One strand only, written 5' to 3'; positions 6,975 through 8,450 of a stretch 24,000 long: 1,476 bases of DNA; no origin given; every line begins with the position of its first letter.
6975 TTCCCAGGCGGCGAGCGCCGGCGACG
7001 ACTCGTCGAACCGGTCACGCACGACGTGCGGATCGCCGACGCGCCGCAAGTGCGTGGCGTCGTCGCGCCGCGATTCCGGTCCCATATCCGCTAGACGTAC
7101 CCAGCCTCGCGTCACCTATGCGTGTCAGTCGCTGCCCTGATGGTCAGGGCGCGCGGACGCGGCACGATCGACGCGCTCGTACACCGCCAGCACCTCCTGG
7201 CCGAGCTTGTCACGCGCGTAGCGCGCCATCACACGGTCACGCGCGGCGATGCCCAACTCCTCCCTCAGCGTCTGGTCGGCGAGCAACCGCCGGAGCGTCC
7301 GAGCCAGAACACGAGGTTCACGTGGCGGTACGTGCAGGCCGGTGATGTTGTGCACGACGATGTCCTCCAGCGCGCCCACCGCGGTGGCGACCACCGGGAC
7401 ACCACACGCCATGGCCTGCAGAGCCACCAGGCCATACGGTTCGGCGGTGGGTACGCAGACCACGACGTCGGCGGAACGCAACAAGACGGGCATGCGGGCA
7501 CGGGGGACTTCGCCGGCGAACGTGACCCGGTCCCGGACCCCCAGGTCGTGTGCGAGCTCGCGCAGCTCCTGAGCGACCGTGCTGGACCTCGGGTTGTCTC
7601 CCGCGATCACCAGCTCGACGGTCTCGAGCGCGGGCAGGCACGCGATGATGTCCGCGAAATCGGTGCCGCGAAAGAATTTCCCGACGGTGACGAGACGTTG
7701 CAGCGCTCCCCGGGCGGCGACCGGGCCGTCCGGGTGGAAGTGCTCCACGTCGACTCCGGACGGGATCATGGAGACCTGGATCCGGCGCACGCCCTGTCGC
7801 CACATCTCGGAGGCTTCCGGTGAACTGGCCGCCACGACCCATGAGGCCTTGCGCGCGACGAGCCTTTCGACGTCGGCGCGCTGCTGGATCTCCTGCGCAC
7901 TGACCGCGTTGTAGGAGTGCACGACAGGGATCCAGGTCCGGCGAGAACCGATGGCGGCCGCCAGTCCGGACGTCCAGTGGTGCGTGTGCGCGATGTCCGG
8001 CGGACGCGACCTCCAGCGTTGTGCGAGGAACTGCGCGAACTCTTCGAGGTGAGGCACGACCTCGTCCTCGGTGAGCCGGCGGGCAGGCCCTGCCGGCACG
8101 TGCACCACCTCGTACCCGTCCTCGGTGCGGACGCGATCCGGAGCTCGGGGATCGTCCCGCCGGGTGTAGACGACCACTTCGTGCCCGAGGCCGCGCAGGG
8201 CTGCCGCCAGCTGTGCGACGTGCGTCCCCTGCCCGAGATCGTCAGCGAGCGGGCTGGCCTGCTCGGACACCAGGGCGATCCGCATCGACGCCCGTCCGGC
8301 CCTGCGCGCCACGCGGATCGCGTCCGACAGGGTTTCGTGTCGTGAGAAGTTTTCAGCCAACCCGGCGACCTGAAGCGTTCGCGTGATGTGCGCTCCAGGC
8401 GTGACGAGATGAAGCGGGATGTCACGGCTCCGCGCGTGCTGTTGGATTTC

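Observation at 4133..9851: Partner-switching island with 4 STAS, 3 RsbW-like kinase and 1 PP2C modules but no SigB/SigF-type sigma gene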

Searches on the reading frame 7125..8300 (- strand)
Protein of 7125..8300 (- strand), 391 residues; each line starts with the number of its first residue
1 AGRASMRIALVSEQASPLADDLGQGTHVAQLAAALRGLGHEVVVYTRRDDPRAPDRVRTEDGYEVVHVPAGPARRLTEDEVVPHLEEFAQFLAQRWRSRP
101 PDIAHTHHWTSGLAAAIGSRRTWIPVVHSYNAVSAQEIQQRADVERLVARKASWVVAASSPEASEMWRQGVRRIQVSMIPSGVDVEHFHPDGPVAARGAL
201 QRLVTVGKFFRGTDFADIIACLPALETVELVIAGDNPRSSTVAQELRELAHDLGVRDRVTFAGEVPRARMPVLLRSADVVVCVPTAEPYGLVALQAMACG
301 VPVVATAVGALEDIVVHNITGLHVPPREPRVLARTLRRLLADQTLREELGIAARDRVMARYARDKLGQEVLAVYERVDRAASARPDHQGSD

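Call 20: search_solved_structures(query=window:7125-8300:-, max_evalue=1e-10)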
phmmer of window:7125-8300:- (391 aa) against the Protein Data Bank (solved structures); distinct sequences matched with E-value up to 1e-10: 14.
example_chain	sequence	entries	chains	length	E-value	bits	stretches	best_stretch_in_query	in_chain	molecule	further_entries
6kih_A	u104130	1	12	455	2.9e-45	158.2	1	6-377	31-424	Tll1590 protein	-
3c48_A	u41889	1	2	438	1e-27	100.5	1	5-353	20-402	Predicted glycosyltransferases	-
3c4q_A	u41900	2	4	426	3.2e-27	98.8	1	6-353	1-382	Predicted glycosyltransferases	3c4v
6tvp_A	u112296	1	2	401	2.5e-17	66.3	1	99-377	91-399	Alpha-maltose-1-phosphate synthase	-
3mbo_A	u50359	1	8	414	5.6e-17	65.1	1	214-376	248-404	Glycosyltransferase, group 1 family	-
2jjm_A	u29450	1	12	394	5.6e-17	65.1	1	214-376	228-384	GLYCOSYL TRANSFERASE, GROUP 1 FAMILY PROTEIN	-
4n9w_A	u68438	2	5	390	1.1e-15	60.8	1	4-380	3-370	GDP-mannose-dependent alpha-(1-2)-phosphatidylinositol mannosyltransferase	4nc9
2gej_A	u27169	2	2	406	2.2e-15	59.9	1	7-380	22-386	PHOSPHATIDYLINOSITOL MANNOSYLTRANSFERASE (PimA)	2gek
5i45_A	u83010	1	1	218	4.2e-15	59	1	228-377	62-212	Glycosyl transferases group 1 family protein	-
7qsg_A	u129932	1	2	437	2.5e-14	56.4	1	143-378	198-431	D-inositol 3-phosphate glycosyltransferase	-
4xso_B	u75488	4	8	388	3.4e-14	56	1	116-345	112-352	Alr3699 protein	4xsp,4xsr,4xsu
5d00_A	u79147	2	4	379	1.4e-12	50.7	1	219-372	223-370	N-acetyl-alpha-D-glucosaminyl L-malate synthase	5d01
2r60_A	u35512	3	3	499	4.9e-12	48.9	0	278-377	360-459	Glycosyl transferase, group 1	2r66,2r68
6ldq_D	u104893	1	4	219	1.4e-11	47.3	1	7-186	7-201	Tll1590 protein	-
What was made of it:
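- Tried and rejected: The best PDB hit is TeSPS (E 3e-45, call 20) and JGI names homologues MshA.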

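Call 36: search_solved_structures(query=window:7125-8300:-, max_evalue=1e-14, show_alignments=5)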
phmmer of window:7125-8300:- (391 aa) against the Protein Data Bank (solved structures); distinct sequences matched with E-value up to 1e-14: 9.
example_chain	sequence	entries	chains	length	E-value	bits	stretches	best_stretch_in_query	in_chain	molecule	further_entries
6kih_A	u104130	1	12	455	2.9e-45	158.2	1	6-377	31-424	Tll1590 protein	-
3c48_A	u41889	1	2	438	1e-27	100.5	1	5-353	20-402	Predicted glycosyltransferases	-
3c4q_A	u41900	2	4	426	3.2e-27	98.8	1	6-353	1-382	Predicted glycosyltransferases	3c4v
6tvp_A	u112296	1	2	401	2.5e-17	66.3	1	99-377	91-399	Alpha-maltose-1-phosphate synthase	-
3mbo_A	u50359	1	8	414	5.6e-17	65.1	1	214-376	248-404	Glycosyltransferase, group 1 family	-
2jjm_A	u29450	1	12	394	5.6e-17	65.1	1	214-376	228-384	GLYCOSYL TRANSFERASE, GROUP 1 FAMILY PROTEIN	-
4n9w_A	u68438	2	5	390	1.1e-15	60.8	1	4-380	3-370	GDP-mannose-dependent alpha-(1-2)-phosphatidylinositol mannosyltransferase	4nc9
2gej_A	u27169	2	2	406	2.2e-15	59.9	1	7-380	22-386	PHOSPHATIDYLINOSITOL MANNOSYLTRANSFERASE (PimA)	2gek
5i45_A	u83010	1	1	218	4.2e-15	59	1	228-377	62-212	Glycosyl transferases group 1 family protein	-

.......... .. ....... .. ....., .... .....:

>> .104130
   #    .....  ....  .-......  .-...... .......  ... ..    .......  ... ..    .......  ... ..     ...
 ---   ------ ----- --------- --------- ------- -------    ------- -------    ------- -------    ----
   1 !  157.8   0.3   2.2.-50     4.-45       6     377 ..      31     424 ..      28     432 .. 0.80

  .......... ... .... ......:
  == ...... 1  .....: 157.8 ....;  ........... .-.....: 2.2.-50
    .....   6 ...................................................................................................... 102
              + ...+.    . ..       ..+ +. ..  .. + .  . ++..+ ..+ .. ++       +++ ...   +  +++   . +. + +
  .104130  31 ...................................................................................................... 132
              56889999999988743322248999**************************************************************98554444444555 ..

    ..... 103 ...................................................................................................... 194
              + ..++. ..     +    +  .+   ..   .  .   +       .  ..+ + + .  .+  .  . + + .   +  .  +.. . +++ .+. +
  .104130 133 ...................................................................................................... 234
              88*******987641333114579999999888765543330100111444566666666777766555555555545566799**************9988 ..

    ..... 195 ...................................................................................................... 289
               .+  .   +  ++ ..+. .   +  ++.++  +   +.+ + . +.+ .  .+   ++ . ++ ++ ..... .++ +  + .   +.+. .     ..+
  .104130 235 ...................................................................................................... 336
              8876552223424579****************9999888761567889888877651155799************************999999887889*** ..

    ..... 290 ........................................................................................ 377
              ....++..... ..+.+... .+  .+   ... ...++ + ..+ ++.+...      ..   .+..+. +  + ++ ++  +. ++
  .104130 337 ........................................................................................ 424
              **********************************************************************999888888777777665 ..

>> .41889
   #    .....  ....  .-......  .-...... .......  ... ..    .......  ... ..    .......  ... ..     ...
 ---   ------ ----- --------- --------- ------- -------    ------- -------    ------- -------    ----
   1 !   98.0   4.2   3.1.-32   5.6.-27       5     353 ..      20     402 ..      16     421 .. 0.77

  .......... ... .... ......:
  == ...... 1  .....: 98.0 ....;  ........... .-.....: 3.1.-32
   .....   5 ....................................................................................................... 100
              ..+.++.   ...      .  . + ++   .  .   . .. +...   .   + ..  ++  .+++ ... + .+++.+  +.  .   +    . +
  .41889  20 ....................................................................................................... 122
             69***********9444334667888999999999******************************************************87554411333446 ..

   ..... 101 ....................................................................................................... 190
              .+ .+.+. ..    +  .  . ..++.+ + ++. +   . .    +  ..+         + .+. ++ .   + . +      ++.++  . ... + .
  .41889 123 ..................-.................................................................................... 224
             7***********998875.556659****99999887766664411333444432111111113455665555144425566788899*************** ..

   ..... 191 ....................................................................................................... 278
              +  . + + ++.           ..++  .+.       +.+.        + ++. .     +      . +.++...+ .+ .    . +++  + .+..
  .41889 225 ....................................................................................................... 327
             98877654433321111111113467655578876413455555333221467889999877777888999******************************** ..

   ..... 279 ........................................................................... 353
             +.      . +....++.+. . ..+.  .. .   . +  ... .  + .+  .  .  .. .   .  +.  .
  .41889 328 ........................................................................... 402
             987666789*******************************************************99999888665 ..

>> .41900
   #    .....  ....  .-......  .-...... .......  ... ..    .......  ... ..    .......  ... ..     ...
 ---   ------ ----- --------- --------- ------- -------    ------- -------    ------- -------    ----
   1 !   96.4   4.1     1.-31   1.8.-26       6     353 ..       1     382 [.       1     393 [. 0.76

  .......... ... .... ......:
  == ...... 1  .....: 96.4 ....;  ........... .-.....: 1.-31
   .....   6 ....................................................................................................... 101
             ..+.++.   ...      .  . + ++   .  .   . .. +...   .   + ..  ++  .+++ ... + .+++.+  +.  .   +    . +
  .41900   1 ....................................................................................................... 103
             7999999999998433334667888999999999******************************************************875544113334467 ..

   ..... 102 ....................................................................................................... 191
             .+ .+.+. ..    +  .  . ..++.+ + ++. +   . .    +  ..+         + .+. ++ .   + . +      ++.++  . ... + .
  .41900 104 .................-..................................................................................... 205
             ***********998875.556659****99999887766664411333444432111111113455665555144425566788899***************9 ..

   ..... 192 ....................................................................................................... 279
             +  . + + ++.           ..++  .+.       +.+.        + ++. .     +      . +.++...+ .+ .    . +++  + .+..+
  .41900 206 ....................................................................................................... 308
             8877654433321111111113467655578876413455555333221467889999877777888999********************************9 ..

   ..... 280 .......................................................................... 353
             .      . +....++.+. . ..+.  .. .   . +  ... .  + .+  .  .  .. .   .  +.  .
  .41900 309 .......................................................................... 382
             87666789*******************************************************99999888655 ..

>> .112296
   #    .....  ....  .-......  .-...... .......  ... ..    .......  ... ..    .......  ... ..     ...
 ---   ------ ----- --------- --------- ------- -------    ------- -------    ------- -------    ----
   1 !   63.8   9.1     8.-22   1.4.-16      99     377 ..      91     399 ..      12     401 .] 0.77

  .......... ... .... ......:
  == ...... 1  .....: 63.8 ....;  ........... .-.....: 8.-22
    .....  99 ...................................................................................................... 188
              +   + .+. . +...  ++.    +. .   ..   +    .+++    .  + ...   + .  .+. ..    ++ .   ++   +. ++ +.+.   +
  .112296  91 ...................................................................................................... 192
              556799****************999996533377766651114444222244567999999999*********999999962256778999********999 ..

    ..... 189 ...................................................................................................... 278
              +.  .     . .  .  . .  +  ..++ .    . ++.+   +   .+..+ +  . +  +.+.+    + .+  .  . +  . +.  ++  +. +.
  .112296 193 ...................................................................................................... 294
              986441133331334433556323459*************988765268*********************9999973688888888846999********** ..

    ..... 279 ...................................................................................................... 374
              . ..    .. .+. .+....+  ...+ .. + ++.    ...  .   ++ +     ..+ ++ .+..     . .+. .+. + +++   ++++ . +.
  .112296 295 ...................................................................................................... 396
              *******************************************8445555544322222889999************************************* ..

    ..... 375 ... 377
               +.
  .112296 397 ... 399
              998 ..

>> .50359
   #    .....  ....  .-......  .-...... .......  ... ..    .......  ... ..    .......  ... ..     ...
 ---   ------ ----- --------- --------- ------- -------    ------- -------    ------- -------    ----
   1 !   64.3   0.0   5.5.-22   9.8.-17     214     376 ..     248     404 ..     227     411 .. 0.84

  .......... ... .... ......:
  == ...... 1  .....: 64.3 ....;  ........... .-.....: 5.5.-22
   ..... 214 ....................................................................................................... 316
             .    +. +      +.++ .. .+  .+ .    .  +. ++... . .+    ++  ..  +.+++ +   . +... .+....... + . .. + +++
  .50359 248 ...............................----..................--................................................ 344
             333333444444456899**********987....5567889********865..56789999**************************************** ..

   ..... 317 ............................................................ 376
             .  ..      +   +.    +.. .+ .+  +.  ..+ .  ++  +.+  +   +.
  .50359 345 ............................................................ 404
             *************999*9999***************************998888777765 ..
